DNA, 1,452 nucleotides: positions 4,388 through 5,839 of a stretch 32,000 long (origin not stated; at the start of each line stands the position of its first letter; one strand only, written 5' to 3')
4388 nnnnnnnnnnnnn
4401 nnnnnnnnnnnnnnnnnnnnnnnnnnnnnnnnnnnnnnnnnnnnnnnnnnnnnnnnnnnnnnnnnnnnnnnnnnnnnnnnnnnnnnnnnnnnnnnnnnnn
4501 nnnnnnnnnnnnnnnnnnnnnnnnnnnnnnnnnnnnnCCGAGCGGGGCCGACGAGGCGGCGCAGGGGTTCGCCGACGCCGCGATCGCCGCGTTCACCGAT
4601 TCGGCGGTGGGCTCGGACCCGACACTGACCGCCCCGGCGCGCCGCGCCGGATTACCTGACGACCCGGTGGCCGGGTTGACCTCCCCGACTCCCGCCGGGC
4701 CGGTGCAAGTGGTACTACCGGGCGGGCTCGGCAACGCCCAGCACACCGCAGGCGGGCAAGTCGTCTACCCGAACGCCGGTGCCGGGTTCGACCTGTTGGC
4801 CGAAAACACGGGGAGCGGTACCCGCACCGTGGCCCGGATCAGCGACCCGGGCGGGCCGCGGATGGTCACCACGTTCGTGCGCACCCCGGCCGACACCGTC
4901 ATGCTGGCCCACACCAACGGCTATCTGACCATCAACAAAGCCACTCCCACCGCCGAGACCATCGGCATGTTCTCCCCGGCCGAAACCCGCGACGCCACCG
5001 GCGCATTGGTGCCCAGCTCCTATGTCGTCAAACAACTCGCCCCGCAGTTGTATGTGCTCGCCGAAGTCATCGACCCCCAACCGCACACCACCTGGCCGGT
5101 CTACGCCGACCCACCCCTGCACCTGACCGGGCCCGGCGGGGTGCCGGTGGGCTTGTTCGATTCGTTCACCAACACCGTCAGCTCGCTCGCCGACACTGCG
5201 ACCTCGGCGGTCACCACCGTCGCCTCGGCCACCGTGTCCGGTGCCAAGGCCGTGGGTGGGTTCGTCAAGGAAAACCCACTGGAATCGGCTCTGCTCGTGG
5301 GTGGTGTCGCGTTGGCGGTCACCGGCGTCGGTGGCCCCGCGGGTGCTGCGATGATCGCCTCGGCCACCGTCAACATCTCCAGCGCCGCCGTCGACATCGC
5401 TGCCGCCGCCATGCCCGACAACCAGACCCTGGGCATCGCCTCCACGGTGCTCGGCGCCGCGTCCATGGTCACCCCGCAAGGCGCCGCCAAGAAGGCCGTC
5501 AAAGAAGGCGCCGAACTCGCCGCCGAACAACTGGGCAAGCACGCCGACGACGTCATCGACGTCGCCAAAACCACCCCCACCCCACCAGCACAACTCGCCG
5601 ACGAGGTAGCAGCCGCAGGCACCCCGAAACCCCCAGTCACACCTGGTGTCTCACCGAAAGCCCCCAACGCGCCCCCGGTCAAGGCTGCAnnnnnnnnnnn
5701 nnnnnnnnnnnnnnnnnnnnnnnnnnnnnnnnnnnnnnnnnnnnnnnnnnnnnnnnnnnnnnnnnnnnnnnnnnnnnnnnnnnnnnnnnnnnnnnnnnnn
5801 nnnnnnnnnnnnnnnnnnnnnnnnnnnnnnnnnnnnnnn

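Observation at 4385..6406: Sec-signal polymorphic toxin with a GH-E-type HNH/EndoVII nuclease module in a mycobacterial-type genome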

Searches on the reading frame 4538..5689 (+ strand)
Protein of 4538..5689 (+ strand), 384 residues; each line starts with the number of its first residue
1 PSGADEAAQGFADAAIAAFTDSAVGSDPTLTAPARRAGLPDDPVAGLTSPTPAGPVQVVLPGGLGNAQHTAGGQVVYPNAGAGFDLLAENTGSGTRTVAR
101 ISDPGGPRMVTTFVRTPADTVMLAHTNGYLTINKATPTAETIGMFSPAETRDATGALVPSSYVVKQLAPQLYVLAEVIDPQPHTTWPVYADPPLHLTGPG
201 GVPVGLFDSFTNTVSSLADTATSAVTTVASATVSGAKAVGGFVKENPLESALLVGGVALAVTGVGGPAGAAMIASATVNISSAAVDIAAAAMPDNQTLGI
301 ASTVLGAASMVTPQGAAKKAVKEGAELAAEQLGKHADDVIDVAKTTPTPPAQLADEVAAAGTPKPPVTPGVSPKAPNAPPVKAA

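Call 44: find_related_loci(query=A2, collection=genome_contigs, flank=10000)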
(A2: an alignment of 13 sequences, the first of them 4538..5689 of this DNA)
Query A2 (384 aa) in genome_contigs; peptide patterns used: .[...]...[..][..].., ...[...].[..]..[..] (x = any residue, [..] = any of these).
51 stretches matched a pattern; 26 encode a relative of the query (tblastn E <= 1e-3); 24 distinct loci.
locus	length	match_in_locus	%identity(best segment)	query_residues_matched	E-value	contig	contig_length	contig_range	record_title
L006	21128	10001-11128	91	7-382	0e+0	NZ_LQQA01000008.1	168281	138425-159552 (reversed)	Mycolicibacterium wolinskyi strain ATCC 700010 contig_16, whole genome shotgun sequence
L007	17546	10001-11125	91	7-383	0e+0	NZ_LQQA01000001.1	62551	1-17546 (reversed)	Mycolicibacterium wolinskyi strain ATCC 700010 contig_1, whole genome shotgun sequence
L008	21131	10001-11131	81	9-383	0e+0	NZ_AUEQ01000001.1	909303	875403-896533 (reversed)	Mycobacterium sp. URHD0025 H977DRAFT_scaffold00001.1_C, whole genome shotgun sequence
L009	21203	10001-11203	79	7-372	0e+0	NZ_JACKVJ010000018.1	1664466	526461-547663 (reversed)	Mycolicibacterium houstonense strain DSM 44676 MHOUDSM44676_contig000012, whole genome shotgun sequence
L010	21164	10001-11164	79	19-372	0e+0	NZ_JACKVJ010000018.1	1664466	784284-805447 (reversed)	Mycolicibacterium houstonense strain DSM 44676 MHOUDSM44676_contig000012, whole genome shotgun sequence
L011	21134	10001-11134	80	7-383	2e-178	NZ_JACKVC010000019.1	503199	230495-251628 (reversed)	Mycolicibacterium porcinum strain DSM 44242 MPCMDSM44242_contig000019, whole genome shotgun sequence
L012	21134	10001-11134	80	7-384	7e-178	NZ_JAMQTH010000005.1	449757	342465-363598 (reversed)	Mycobacterium sp. 21AC1 NODE_5_length_449757_cov_99.427531, whole genome shotgun sequence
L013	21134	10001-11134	78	7-382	7e-171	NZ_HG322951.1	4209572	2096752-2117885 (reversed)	Mycolicibacterium septicum DSM 44393 strain type strain: DSM 44393, whole genome shotgun sequence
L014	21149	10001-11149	74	7-382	1e-167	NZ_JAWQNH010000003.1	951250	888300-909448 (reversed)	Mycolicibacterium sp. 120266 contig00003, whole genome shotgun sequence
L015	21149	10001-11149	71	8-382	3e-156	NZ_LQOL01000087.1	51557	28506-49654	Mycolicibacterium canariasense strain CCUG 47953 contig_75, whole genome shotgun sequence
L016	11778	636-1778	69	8-383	8e-140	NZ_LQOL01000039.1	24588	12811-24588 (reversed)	Mycolicibacterium canariasense strain CCUG 47953 contig_31, whole genome shotgun sequence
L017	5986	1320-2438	69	8-380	1e-137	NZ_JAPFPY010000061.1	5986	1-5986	Mycolicibacterium sp. J2 out_61, whole genome shotgun sequence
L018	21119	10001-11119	69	8-380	1e-135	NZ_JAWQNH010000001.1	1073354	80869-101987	Mycolicibacterium sp. 120266 contig00001, whole genome shotgun sequence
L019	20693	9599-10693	69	7-380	5e-135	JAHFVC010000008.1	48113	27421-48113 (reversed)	MAG: Mycobacterium sp. isolate nzgw94 NODE_209_length_48114_cov_3.744463, whole genome shotgun sequence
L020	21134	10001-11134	78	7-382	6e-178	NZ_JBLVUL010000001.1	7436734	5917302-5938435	Mycobacterium sp. 48b Seq1, whole genome shotgun sequence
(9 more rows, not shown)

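Call 46: search_protein_representatives(alignment_id=A2)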
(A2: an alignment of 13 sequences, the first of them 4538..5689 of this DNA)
Query: 13 sequences, 383 profile positions. Proteins with E-value up to 0.001 (for the whole library): 59; up to 1e-10: 36; up to 1e-30: 28. The best 59 are listed.
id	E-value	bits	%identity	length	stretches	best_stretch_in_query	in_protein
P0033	1.3e-184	630.0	-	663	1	3-381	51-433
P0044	4.5e-177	605.2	-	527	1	4-380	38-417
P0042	2.4e-175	599.5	-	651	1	4-381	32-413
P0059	8.9e-174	594.3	-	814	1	6-381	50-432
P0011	1.6e-172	590.2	-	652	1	5-381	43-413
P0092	5.0e-171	585.3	-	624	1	3-379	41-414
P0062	8.8e-161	551.6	-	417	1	6-366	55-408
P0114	5.3e-151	519.4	-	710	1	3-382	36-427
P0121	5.7e-147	506.1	-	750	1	7-380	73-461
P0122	7.0e-135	466.3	-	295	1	77-363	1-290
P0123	1.5e-131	455.4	-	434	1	5-313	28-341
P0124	5.2e-131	453.6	-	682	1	2-381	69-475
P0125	5.2e-129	447.0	-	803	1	5-381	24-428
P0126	2.8e-108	378.7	-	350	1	9-278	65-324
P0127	3.6e-93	329.0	-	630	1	6-381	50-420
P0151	8.9e-08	47.9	-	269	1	38-199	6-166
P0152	9.1e-08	47.9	-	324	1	38-220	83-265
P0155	1.0e-06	44.4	-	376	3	235-301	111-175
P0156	1.2e-06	44.2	-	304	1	23-196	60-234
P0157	1.8e-05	40.4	-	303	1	10-201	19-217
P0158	2.8e-05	39.7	-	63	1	305-347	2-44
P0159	6.2e-05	38.5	-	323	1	33-201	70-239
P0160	6.4e-05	38.5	-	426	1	36-198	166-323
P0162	2.3e-04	36.7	-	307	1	7-228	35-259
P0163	4.6e-04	35.7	-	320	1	38-222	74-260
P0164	5.0e-04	35.6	-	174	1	217-280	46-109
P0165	5.6e-04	35.4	-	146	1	224-290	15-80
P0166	6.1e-04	35.3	-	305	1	26-211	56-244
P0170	7.8e-04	34.9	-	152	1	300-375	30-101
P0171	9.8e-04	34.6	-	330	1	6-198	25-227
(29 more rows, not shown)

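Call 48: search_protein_families(library=pfam, proteins=[P0151, P0152, P0156, P0157, P0159, P0160, P0162, P0163, P0166, P0171], max_evalue=1)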
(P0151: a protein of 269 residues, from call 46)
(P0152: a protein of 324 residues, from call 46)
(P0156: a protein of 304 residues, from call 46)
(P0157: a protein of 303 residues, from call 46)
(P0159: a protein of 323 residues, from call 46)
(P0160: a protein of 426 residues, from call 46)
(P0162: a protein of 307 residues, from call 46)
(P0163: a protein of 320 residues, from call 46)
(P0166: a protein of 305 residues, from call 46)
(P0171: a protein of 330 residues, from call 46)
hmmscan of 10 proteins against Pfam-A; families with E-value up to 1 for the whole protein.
P0151 (269 aa): 0 families

P0152 (324 aa): 0 families

P0156 (304 aa): 1 family
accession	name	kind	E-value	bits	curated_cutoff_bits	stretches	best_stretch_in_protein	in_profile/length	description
PF08532.16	Glyco_hydro_42M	-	0.063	13.2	25.8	1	102-176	111-186/207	Beta-galactosidase trimerisation domain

P0157 (303 aa): 0 families

P0159 (323 aa): 0 families

P0160 (426 aa): 1 family
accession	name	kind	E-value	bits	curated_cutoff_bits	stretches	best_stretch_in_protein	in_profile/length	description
PF13786.12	DUF4179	-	0.17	12.8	30.1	0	123-172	28-77/94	Domain of unknown function (DUF4179)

P0162 (307 aa): 2 families
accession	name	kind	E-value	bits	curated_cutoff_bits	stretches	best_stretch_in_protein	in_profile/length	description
PF13940.11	Ldr_toxin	-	0.09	13.3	27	1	7-21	15-29/35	Toxin Ldr, type I toxin-antitoxin system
PF17963.7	Big_9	-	0.34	12.3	23.6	1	104-160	28-84/89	Bacterial Ig domain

P0163 (320 aa): 0 families

P0166 (305 aa): 1 family
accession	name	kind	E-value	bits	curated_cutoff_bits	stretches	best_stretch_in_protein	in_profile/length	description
PF21130.3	YgfZ_barrel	-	0.16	12.5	27.2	1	117-143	33-59/68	YgfZ, beta-barrel domain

P0171 (330 aa): 0 families

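Call 49: list_cluster_members(proteins=[P0152, P0156, P0163, P0166, P0160, P0151])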
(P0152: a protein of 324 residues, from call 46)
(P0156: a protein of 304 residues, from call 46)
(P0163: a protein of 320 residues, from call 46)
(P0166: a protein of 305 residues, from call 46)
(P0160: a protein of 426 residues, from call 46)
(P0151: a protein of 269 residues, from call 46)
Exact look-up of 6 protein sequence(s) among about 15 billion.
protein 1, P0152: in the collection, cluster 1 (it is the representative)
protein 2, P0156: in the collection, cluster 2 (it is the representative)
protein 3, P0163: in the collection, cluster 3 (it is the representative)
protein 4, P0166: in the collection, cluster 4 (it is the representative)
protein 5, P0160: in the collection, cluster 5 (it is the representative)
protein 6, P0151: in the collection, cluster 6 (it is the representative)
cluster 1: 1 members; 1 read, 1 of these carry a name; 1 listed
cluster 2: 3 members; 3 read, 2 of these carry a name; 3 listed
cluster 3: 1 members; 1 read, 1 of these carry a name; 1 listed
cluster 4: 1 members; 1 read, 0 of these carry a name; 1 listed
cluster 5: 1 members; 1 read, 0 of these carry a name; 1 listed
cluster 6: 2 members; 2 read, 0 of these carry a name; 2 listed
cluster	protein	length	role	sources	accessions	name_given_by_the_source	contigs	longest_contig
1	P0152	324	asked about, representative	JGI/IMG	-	hypothetical protein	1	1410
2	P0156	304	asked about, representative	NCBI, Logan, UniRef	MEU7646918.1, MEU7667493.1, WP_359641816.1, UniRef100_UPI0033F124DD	hypothetical protein [Streptomyces huasconensis] | hypothetical protein n=1 Tax=Streptomyces huasconensis TaxID=1854574 RepID=UPI0033F124DD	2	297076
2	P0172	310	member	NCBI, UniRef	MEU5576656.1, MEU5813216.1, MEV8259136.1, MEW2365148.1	hypothetical protein ABZ791_05605 [Streptomyces huasconensis] | Uncharacterized protein n=1 Tax=Streptomyces huasconensis TaxID=1854574 ...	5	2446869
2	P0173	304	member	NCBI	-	-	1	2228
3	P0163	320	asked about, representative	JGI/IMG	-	hypothetical protein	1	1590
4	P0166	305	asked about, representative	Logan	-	-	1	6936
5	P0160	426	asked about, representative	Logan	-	-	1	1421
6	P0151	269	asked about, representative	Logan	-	-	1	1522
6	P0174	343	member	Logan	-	-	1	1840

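Call 65: search_protein_families(library=pfam, proteins=[P0155, P0164, P0165, P0170, P0158], max_evalue=1)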
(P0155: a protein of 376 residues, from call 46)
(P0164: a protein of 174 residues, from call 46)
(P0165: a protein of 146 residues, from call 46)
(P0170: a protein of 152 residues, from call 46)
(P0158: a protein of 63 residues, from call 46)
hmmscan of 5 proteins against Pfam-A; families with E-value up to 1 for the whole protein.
P0155 (376 aa): 11 families
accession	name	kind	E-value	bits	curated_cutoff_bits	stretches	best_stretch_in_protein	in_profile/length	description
PF24022.1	DUF7334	-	1.4e-08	34.8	27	1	196-222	4-30/58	Family of unknown function (DUF7334)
PF20506.3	DUF6732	-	0.012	15.8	27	0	53-79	35-61/72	Family of unknown function (DUF6732)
PF16015.10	Promethin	-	0.016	15.4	27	0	110-151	14-57/106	Promethin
PF22649.2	Cgl0159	-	0.086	12.6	27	0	197-234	212-250/251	Cgl0159-like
PF04391.17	DUF533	-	0.2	11.6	29.6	0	55-88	30-63/178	Protein of unknown function (DUF533)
PF08102.16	Antimicrobial_7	-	0.28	11.9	25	0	107-117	6-16/43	Scorpion antimicrobial peptide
PF24871.1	Piezo_TM1-24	-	0.36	9.7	28.8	0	40-138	89-193/682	Piezo TM1-24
PF17461.7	DUF5423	-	0.55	9.5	25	0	107-154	60-107/348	Family of unknown function (DUF5423)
PF06244.18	Ccdc124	-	0.81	10.5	24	0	191-210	61-80/82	Coiled-coil domain-containing protein 124 /Oxs1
PF14550.11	Peptidase_S78_2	-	0.83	10.1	24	0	4-38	79-113/126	Putative phage serine protease XkdF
PF25655.1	Phi6_P8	-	0.89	10.1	27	0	182-214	10-45/143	Phi6 bacteriophage P8 capsid protein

P0164 (174 aa): 1 family
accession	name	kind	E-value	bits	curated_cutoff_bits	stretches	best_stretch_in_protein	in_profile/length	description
PF11239.13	DUF3040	-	0.14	12.9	24.7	0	136-173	18-59/84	Protein of unknown function (DUF3040)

P0165 (146 aa): 1 family
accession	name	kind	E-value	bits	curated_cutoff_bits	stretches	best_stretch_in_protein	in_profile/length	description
PF13486.11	Dehalogenase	-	0.2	11.2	24.3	1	51-105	122-176/306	Reductive dehalogenase subunit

P0170 (152 aa): 3 families
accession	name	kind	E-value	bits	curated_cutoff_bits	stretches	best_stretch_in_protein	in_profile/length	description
PF04014.23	MazE_antitoxin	-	0.078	13.4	24.7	1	114-136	23-45/48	Antidote-toxin recognition MazE, bacterial antitoxin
PF15533.11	Ntox33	-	0.084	13.8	28.4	1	95-150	14-65/65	Bacterial toxin 33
PF07927.17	HicA_toxin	-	0.44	11.1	27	0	125-142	28-46/58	HicA toxin of bacterial toxin-antitoxin,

P0158 (63 aa): 0 families

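Call 67: search_protein_families(library=pfam, alignment_id=A2, max_evalue=10)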
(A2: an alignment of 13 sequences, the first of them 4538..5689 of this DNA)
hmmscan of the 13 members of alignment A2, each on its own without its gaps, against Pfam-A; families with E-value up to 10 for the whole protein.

A. member 1, window:4538-5689:+ (384 aa): 1 family
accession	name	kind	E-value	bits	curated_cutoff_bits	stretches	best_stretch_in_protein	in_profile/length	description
PF20988.2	SidF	-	1.1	7.6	27.1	1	254-341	707-798/839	Phosphoinositide phosphatase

B. families by the number of members that match (of 13 scanned): 6 families
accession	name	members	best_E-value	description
PF20988.2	SidF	2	1.1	Phosphoinositide phosphatase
PF14340.12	DUF4395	1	0.029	Domain of unknown function (DUF4395)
PF10365.15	DUF2436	1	0.052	Domain of unknown function (DUF2436)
PF16831.10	CssAB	1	0.1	CS6 fimbrial subunits A and B, Coli surface antigen 6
PF05628.17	Borrelia_P13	1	0.42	Borrelia membrane protein P13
PF09361.15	Phasin_2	1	0.75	Phasin protein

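Call 74: find_encoding_contigs(protein=P0156, flank=6000, max_places=2)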
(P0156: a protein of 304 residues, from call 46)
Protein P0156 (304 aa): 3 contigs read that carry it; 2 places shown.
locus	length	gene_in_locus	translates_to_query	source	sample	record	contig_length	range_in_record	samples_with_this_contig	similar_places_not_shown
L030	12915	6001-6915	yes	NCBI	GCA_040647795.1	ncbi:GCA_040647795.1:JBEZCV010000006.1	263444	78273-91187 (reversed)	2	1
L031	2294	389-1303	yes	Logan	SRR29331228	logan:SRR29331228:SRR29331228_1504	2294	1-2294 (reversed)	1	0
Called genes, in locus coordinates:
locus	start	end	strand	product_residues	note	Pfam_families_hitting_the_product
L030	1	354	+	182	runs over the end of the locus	PF13302:Acetyltransf_3, PF00583:Acetyltransf_1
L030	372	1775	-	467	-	PF01979:Amidohydro_1, PF07969:Amidohydro_3 (weak), PF12890:DHOase (weak), PF07969:Amidohydro_3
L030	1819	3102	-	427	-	PF00202:Aminotran_3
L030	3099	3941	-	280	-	PF00795:CN_hydrolase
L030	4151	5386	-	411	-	-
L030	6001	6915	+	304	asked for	-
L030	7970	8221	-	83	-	PF13560:HTH_31, PF01381:HTH_3 (weak)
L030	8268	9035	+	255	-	PF00557:Peptidase_M24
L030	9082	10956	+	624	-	PF00400:WD40 (faint), PF24807:WD40_CDC20-Fz (faint), PF24814:WD40_Prp19 (faint), PF23410:Beta-prop_VPS8 (faint), PF25173:Beta-prop_WDR3_1st (weak), PF24796:WDR55 (weak), PF24817:WD40_WDHD1_1st (faint)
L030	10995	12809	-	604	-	PF01019:G_glu_transpept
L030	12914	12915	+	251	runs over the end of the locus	-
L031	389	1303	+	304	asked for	-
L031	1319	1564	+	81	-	-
